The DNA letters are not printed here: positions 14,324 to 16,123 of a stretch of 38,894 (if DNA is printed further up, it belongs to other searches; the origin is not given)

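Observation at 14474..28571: Tandemly duplicated three-gene module: PucR regulator / OFA-type MFS importer / cytoplasmic type-B carboxylesterase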

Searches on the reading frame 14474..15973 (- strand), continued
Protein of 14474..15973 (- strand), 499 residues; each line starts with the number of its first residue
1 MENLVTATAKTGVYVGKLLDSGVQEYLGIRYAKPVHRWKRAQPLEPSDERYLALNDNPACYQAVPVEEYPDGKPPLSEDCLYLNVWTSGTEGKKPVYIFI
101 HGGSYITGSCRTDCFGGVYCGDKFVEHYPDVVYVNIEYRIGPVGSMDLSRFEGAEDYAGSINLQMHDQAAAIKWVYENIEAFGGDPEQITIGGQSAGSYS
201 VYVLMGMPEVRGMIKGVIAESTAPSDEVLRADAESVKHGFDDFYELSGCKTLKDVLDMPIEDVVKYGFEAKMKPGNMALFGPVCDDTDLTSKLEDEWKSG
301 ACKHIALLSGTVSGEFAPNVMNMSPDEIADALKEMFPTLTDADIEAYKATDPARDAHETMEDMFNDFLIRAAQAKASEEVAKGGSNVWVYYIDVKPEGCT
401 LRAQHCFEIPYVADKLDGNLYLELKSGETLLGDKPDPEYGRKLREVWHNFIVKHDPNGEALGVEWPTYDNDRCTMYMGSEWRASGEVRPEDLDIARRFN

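Call 18: find_encoding_contigs(protein=P0010, flank=10000, max_places=3)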
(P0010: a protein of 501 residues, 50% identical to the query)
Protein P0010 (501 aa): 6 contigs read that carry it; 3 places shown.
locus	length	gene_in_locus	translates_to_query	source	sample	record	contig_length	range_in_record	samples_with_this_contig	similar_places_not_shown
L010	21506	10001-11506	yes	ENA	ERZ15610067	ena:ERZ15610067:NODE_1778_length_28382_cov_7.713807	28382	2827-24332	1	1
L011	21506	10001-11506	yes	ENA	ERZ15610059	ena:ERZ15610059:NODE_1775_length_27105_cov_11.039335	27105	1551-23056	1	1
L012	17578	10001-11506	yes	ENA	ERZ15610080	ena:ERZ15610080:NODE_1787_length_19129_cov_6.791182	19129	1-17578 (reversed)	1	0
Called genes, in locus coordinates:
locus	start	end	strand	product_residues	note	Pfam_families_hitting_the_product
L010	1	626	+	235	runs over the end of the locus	PF00440:TetR_N, PF14278:TetR_C_8 (weak)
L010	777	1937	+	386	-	PF02771:Acyl-CoA_dh_N, PF02770:Acyl-CoA_dh_M, PF00441:Acyl-CoA_dh_1, PF08028:Acyl-CoA_dh_2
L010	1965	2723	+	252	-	PF01012:ETF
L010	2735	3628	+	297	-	PF01012:ETF, PF00766:ETF_alpha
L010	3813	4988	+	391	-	PF02771:Acyl-CoA_dh_N (weak), PF02770:Acyl-CoA_dh_M, PF00441:Acyl-CoA_dh_1, PF08028:Acyl-CoA_dh_2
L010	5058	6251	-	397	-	PF13556:HTH_30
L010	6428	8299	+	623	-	PF02129:Peptidase_S15, PF08530:PepX_C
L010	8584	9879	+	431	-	PF07690:MFS_1, PF13347:MFS_2 (weak), PF07690:MFS_1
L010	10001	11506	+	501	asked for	PF00135:COesterase, PF20434:BD-FAE (weak), PF07859:Abhydrolase_3 (faint)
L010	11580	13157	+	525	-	-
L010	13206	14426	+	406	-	PF09587:PGA_cap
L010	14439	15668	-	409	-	PF13556:HTH_30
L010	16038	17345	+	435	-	PF07690:MFS_1, PF13347:MFS_2, PF07690:MFS_1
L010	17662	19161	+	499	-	PF00135:COesterase, PF20434:BD-FAE, PF07859:Abhydrolase_3 (faint)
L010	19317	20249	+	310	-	PF00892:EamA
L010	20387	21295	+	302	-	PF00126:HTH_1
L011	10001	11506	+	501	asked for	PF00135:COesterase, PF20434:BD-FAE (weak), PF07859:Abhydrolase_3 (faint)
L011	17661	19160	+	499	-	PF00135:COesterase, PF20434:BD-FAE, PF07859:Abhydrolase_3 (faint)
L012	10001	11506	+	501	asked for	PF00135:COesterase, PF20434:BD-FAE (weak), PF07859:Abhydrolase_3 (faint)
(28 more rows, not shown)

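Call 20: find_related_loci(query=A1, collection=genome_contigs, flank=10000)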
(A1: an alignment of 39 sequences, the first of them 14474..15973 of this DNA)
Query A1 (499 aa) in genome_contigs; peptide patterns used: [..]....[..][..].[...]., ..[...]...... (x = any residue, [..] = any of these).
600 stretches matched a pattern (row limit reached: there are more); 599 encode a relative of the query (tblastn E <= 1e-3); the best 80 are kept; 80 distinct loci.
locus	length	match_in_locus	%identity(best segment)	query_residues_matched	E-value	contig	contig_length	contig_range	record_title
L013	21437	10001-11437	33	5-479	7e-58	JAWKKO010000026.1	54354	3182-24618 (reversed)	MAG: Bacteroidales bacterium isolate ABC2.51 ABC2.51.fa-26, whole genome shotgun sequence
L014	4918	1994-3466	31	3-496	1e-55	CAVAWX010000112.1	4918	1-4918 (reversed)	Acidaminococcaceae bacterium isolate G02643-L1_cleanbin_000019 genome assembly, contig: Spades_G02643-L1_contig_5051, wh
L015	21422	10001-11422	31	4-480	6e-54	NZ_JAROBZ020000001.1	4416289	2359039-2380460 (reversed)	Neobacillus driksii strain 179-C4-2-HS 1, whole genome shotgun sequence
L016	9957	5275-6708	30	5-494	8e-53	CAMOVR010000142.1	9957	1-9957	MAG: uncultured Clostridia bacterium isolate SRR873601_bin.59_metaWRAP_v1.3_MAG genome assembly, contig: NODE_21760_leng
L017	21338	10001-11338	31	5-456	7e-52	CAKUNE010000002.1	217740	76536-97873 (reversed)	MAG: uncultured Collinsella sp. isolate REFINED_METABAT215_TOP10_CONTIGS_1500_ASSEMBLY_K77_MERGED__Hadza_MoBio_hadza-I-L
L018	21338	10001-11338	30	5-456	1e-49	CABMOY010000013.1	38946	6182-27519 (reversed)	MAG: uncultured Collinsella sp. isolate MGYG-HGUT-02557 genome assembly, contig: GUT_GENOME148915_13, whole genome shotg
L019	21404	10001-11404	31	10-491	2e-49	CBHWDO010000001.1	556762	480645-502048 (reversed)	MAG TPA_asm: uncultured bacterium isolate ERR14722427_binner123_Refined_48 genome assembly, contig: ERZ27336822.1, whole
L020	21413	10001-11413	32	9-481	7e-49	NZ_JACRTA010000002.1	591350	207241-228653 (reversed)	Lentihominibacter hominis strain NSJ-24 N24_ctg0002, whole genome shotgun sequence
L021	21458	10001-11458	30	10-489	8e-49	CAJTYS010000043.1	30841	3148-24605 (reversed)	MAG TPA_asm: uncultured Eubacteriales bacterium isolate MGBC119074 genome assembly, contig: MGBC119074.43, whole genome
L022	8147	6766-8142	30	12-472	1e-48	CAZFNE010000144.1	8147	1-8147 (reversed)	MAG TPA_asm: uncultured Methanosarcinales archaeon isolate binchicken_co158_8 genome assembly, contig: NODE_7400_length_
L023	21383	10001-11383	31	19-475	1e-48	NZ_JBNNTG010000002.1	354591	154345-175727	Peribacillus sp. NPDC096540 NPDC096540_226_F2.ctg-0002, whole genome shotgun sequence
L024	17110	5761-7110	30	20-478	2e-48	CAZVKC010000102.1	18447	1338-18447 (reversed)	MAG TPA_asm: uncultured Solibacteraceae bacterium isolate SRP262948_co1_157 genome assembly, contig: NODE_2846_length_18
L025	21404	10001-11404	31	6-477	2e-47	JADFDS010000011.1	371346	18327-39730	MAG: Bacteroidetes bacterium isolate QR_Bin.26 NODE_1_length_371346_cov_20.1098, whole genome shotgun sequence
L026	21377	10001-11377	30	20-480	6e-47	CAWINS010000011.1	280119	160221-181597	MAG: uncultured Actinomycetes bacterium isolate MFD01213.bin.2.10 genome assembly, contig: contig_11965, whole genome sh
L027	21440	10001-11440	28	1-472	1e-46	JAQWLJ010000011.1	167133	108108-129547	MAG: Acidimicrobiales bacterium isolate cluster2_bin.122 k141_18130, whole genome shotgun sequence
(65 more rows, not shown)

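Call 21: find_encoding_contigs(protein=P0020, flank=10000, max_places=2)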
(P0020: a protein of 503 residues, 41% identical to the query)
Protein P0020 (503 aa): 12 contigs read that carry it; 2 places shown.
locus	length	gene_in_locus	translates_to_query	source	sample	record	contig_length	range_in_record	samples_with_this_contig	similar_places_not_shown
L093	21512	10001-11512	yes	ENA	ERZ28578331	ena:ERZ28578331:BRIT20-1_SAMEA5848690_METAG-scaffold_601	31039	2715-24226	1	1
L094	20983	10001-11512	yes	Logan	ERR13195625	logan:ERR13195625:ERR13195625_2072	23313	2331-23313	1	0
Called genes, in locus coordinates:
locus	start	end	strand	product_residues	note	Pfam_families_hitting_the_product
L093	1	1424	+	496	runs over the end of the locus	PF00135:COesterase, PF20434:BD-FAE, PF07859:Abhydrolase_3 (faint)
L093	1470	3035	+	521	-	PF01144:CoA_trans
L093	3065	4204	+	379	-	PF02771:Acyl-CoA_dh_N, PF22924:ACOX_C_alpha1 (faint), PF02770:Acyl-CoA_dh_M, PF00441:Acyl-CoA_dh_1, PF08028:Acyl-CoA_dh_2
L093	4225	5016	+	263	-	PF01012:ETF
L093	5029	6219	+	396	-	PF00037:Fer4 (weak), PF12797:Fer4_2 (faint), PF12800:Fer4_4 (faint), PF12838:Fer4_7, PF13187:Fer4_9 (weak), PF13237:Fer4_10, PF01012:ETF, PF00766:ETF_alpha, +5 more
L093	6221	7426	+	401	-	PF07690:MFS_1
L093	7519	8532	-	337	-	PF07883:Cupin_2 (weak), PF12833:HTH_18, PF00165:HTH_AraC (weak)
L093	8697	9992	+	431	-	PF07690:MFS_1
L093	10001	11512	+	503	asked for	PF00135:COesterase, PF20434:BD-FAE, PF07859:Abhydrolase_3 (weak)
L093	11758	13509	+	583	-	PF02129:Peptidase_S15, PF08530:PepX_C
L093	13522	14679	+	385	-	PF06050:HGD-D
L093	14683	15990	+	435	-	PF06050:HGD-D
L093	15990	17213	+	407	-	PF02515:CoA_transf_3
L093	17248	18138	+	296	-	PF00491:Arginase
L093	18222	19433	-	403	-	PF13556:HTH_30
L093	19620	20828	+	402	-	PF12832:MFS_1_like, PF07690:MFS_1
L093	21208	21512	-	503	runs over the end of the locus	PF00239:Resolvase, PF07508:Recombinase, PF13408:Zn_ribbon_recom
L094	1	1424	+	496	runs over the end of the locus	PF00135:COesterase, PF20434:BD-FAE, PF07859:Abhydrolase_3 (faint)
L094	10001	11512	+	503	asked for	PF00135:COesterase, PF20434:BD-FAE, PF07859:Abhydrolase_3 (weak)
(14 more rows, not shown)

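Call 22: find_encoding_contigs(protein=P0015, flank=10000, max_places=1)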
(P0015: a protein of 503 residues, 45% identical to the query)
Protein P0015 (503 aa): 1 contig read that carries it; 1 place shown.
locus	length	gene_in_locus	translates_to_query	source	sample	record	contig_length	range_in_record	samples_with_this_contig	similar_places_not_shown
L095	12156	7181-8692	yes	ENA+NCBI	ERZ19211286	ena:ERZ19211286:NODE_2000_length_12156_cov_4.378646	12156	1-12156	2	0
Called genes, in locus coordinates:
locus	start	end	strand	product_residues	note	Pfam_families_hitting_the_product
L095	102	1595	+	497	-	PF00135:COesterase, PF20434:BD-FAE, PF07859:Abhydrolase_3 (faint)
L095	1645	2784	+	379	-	PF02771:Acyl-CoA_dh_N, PF22924:ACOX_C_alpha1 (faint), PF02770:Acyl-CoA_dh_M, PF00441:Acyl-CoA_dh_1, PF08028:Acyl-CoA_dh_2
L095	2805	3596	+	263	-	PF01012:ETF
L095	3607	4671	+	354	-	PF01012:ETF, PF00766:ETF_alpha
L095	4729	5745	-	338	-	PF07883:Cupin_2 (weak), PF00165:HTH_AraC (faint), PF12833:HTH_18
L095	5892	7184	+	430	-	PF07690:MFS_1, PF13347:MFS_2 (weak), PF07690:MFS_1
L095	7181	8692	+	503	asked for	PF00135:COesterase, PF20434:BD-FAE, PF07859:Abhydrolase_3 (weak)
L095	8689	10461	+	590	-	PF02129:Peptidase_S15, PF08530:PepX_C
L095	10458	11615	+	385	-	PF06050:HGD-D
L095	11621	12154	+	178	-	?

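Call 23: find_encoding_contigs(protein=P0019, flank=10000, max_places=1)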
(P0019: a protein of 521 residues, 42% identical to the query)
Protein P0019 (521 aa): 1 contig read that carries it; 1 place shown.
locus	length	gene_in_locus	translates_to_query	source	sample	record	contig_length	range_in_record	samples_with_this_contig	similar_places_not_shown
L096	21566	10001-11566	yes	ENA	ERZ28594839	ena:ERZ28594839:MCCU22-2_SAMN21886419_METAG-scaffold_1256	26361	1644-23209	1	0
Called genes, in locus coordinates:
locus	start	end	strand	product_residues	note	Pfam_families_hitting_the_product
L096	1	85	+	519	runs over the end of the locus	PF01144:CoA_trans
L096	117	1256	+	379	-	PF02771:Acyl-CoA_dh_N, PF02770:Acyl-CoA_dh_M, PF00441:Acyl-CoA_dh_1, PF08028:Acyl-CoA_dh_2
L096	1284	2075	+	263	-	PF01012:ETF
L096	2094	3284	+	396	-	PF00037:Fer4, PF12797:Fer4_2 (weak), PF12837:Fer4_6 (weak), PF12838:Fer4_7, PF13187:Fer4_9, PF13237:Fer4_10, PF01012:ETF, PF00766:ETF_alpha, +5 more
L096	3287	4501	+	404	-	PF07690:MFS_1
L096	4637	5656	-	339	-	PF07883:Cupin_2 (weak), PF00165:HTH_AraC (faint), PF12833:HTH_18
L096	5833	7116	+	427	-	PF07690:MFS_1, PF13347:MFS_2, PF07690:MFS_1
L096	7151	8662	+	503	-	PF00135:COesterase, PF07859:Abhydrolase_3 (faint), PF20434:BD-FAE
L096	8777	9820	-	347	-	PF07883:Cupin_2 (weak), PF12833:HTH_18, PF00165:HTH_AraC (weak)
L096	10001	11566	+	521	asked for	PF00135:COesterase, PF20434:BD-FAE, PF07859:Abhydrolase_3 (weak)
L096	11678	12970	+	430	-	PF07690:MFS_1, PF13347:MFS_2 (weak)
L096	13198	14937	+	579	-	PF02129:Peptidase_S15, PF08530:PepX_C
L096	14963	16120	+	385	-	PF06050:HGD-D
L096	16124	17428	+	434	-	PF06050:HGD-D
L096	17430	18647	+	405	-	PF02515:CoA_transf_3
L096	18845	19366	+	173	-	PF07155:ECF-ribofla_trS, PF12822:ECF_trnsprt (weak)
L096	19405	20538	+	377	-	PF00266:Aminotran_5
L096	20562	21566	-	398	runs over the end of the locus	PF13556:HTH_30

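Call 24: find_encoding_contigs(protein=P0040, flank=10000, max_places=1)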
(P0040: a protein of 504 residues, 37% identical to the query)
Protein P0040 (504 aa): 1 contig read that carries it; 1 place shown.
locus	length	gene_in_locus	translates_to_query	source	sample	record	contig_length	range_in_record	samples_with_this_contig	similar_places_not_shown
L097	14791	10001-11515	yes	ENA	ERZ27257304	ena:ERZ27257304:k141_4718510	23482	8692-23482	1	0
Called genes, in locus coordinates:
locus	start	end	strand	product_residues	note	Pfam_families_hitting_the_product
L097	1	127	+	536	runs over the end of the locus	-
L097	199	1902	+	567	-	PF02129:Peptidase_S15, PF08530:PepX_C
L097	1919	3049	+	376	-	PF02515:CoA_transf_3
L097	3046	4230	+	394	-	PF02515:CoA_transf_3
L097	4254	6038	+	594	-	PF07833:Cu_amine_oxidN1 (faint)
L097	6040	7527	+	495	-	PF03417:AAT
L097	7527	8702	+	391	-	PF06050:HGD-D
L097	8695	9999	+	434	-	PF06050:HGD-D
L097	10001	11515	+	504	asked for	PF00135:COesterase, PF20434:BD-FAE, PF07859:Abhydrolase_3 (faint)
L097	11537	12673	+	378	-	PF09587:PGA_cap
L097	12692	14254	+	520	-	-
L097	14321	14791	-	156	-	?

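Call 25: list_cluster_members(proteins=[window:14474-15973:-, window:16291-17604:-, window:17968-19197:+, window:19222-20442:-, window:8307-9518:-, window:9552-10904:-, window:6836-8131:-, window:4926-6488:-, window:3337-4893:-, window:20491-22065:-])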
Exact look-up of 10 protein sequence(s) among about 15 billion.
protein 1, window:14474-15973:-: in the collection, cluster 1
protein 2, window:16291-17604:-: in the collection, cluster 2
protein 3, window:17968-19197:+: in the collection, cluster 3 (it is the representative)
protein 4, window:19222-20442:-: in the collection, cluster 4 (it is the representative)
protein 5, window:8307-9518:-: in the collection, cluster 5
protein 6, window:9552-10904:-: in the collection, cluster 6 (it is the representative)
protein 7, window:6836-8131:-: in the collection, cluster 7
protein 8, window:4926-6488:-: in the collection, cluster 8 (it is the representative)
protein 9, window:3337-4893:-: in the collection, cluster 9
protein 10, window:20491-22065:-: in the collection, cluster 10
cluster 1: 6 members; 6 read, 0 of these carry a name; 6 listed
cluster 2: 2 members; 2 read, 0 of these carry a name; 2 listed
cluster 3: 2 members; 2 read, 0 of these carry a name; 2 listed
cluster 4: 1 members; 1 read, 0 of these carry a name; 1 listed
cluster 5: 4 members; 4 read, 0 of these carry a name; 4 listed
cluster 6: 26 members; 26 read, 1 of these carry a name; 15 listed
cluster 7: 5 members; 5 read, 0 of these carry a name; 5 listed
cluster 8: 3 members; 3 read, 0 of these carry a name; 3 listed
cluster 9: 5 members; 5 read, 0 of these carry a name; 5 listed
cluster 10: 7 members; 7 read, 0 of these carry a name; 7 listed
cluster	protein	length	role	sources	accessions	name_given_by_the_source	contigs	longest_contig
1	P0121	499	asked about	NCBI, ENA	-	-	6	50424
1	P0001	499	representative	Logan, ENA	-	-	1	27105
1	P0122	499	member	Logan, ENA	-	-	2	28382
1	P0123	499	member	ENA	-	-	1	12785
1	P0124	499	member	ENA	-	-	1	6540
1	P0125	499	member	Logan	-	-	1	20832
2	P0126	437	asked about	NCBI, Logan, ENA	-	-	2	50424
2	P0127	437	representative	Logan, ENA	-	-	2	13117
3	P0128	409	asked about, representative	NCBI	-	-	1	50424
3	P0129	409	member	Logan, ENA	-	-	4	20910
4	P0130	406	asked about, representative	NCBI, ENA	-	-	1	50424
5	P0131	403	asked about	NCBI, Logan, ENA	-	-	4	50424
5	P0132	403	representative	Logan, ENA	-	-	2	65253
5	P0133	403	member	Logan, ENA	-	-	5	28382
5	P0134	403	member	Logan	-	-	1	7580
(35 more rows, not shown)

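Call 29: search_solved_structures(query=window:14474-15973:-, max_evalue=1e-20)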
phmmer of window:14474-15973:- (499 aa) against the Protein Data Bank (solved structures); distinct sequences matched with E-value up to 1e-20: 124 (the best 60 are shown).
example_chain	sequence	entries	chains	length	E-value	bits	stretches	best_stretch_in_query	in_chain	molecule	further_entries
1qe3_A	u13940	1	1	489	4e-47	164.4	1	18-482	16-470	PARA-NITROBENZYL ESTERASE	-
2ogs_A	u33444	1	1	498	4.5e-47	164.3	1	16-478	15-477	Thermostable carboxylesterase Est50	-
1c7j_A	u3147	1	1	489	4.8e-47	164.2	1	18-482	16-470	PROTEIN (PARA-NITROBENZYL ESTERASE)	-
2ogt_A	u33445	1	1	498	8.5e-47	163.3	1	16-478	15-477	Thermostable carboxylesterase Est50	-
1c7i_A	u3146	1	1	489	4.6e-46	160.9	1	18-483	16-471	PROTEIN (PARA-NITROBENZYL ESTERASE)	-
8wdm_A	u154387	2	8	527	1.5e-41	146.1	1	20-482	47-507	Carboxylic ester hydrolase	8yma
8xrz_A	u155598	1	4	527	3.8e-41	144.7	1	20-482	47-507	Carboxylic ester hydrolase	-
7x8l_A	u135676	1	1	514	5.5e-35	124.4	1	9-417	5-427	Carboxylic ester hydrolase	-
8s6d_A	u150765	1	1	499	2e-34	122.5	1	21-484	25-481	Fumonisin B1 esterase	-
5a2g_A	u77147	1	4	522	1.3e-32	116.5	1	9-221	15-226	CARBOXYLIC ESTER HYDROLASE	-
5hq3_A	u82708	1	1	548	7.5e-31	110.7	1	23-249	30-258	Acetylcholinesterase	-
5hq3_B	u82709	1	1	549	7.5e-31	110.7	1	23-249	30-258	Acetylcholinesterase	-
4qww_A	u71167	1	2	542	8.5e-29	104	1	17-225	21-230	Acetylcholinesterase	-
5fv4_A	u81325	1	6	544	1e-28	103.6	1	19-253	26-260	CARBOXYLIC ESTER HYDROLASE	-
9grb_D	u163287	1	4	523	1.5e-28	103.1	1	17-252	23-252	Carboxylic ester hydrolase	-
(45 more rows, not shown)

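Call 37: search_solved_structures(query=L007:15927-17066:+, max_evalue=1e-40)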
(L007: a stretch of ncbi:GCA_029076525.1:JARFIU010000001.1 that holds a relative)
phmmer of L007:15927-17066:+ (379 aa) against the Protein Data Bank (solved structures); distinct sequences matched with E-value up to 1e-40: 63 (the best 60 are shown).
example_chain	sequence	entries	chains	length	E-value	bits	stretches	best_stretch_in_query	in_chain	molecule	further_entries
6fah_C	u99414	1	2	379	2.1e-167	560.1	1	1-379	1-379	Caffeyl-CoA reductase-Etf complex subunit CarC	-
5ol2_C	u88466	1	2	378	4.4e-119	401.2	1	4-378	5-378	Acyl-CoA dehydrogenase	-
4l1f_A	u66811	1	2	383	5.3e-107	361.4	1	3-378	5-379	Acyl-CoA dehydrogenase domain protein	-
5lnx_A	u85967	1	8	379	9.6e-102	344.1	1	1-377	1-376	Acyl-CoA dehydrogenase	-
9w60_A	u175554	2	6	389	6.7e-99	334.8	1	3-378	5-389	Butyryl CoA dehydrogenase apo protein | Butyryl CoA Dehydrogenase with FAD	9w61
4m9a_A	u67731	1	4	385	1.8e-98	333.4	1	4-376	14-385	Acyl-CoA dehydrogenase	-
1jqi_A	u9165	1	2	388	4.4e-97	328.8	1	3-378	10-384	short chain acyl-CoA dehydrogenase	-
7y0a_A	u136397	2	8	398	1.7e-95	323.6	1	3-378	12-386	Short-chain specific acyl-CoA dehydrogenase, mitochondrial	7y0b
8sgs_A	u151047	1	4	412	2e-95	323.4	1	3-378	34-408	Short-chain specific acyl-CoA dehydrogenase, mitochondrial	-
2vig_A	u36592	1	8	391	1.1e-94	320.9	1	3-378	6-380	SHORT-CHAIN SPECIFIC ACYL-COA DEHYDROGENASE,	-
4u83_A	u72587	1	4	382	1.5e-93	317.2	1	1-374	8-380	Acyl-CoA dehydrogenase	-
4n5f_A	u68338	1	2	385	4.8e-92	312.2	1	4-376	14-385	Putative acyl-CoA dehydrogenase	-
1buc_A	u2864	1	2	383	9.3e-92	311.3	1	3-378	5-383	BUTYRYL-COA DEHYDROGENASE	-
2dvl_A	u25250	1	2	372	1.2e-89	304.4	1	1-377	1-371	Acyl-CoA dehydrogenase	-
1ukw_A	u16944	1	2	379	1.5e-88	300.7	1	3-377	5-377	acyl-CoA dehydrogenase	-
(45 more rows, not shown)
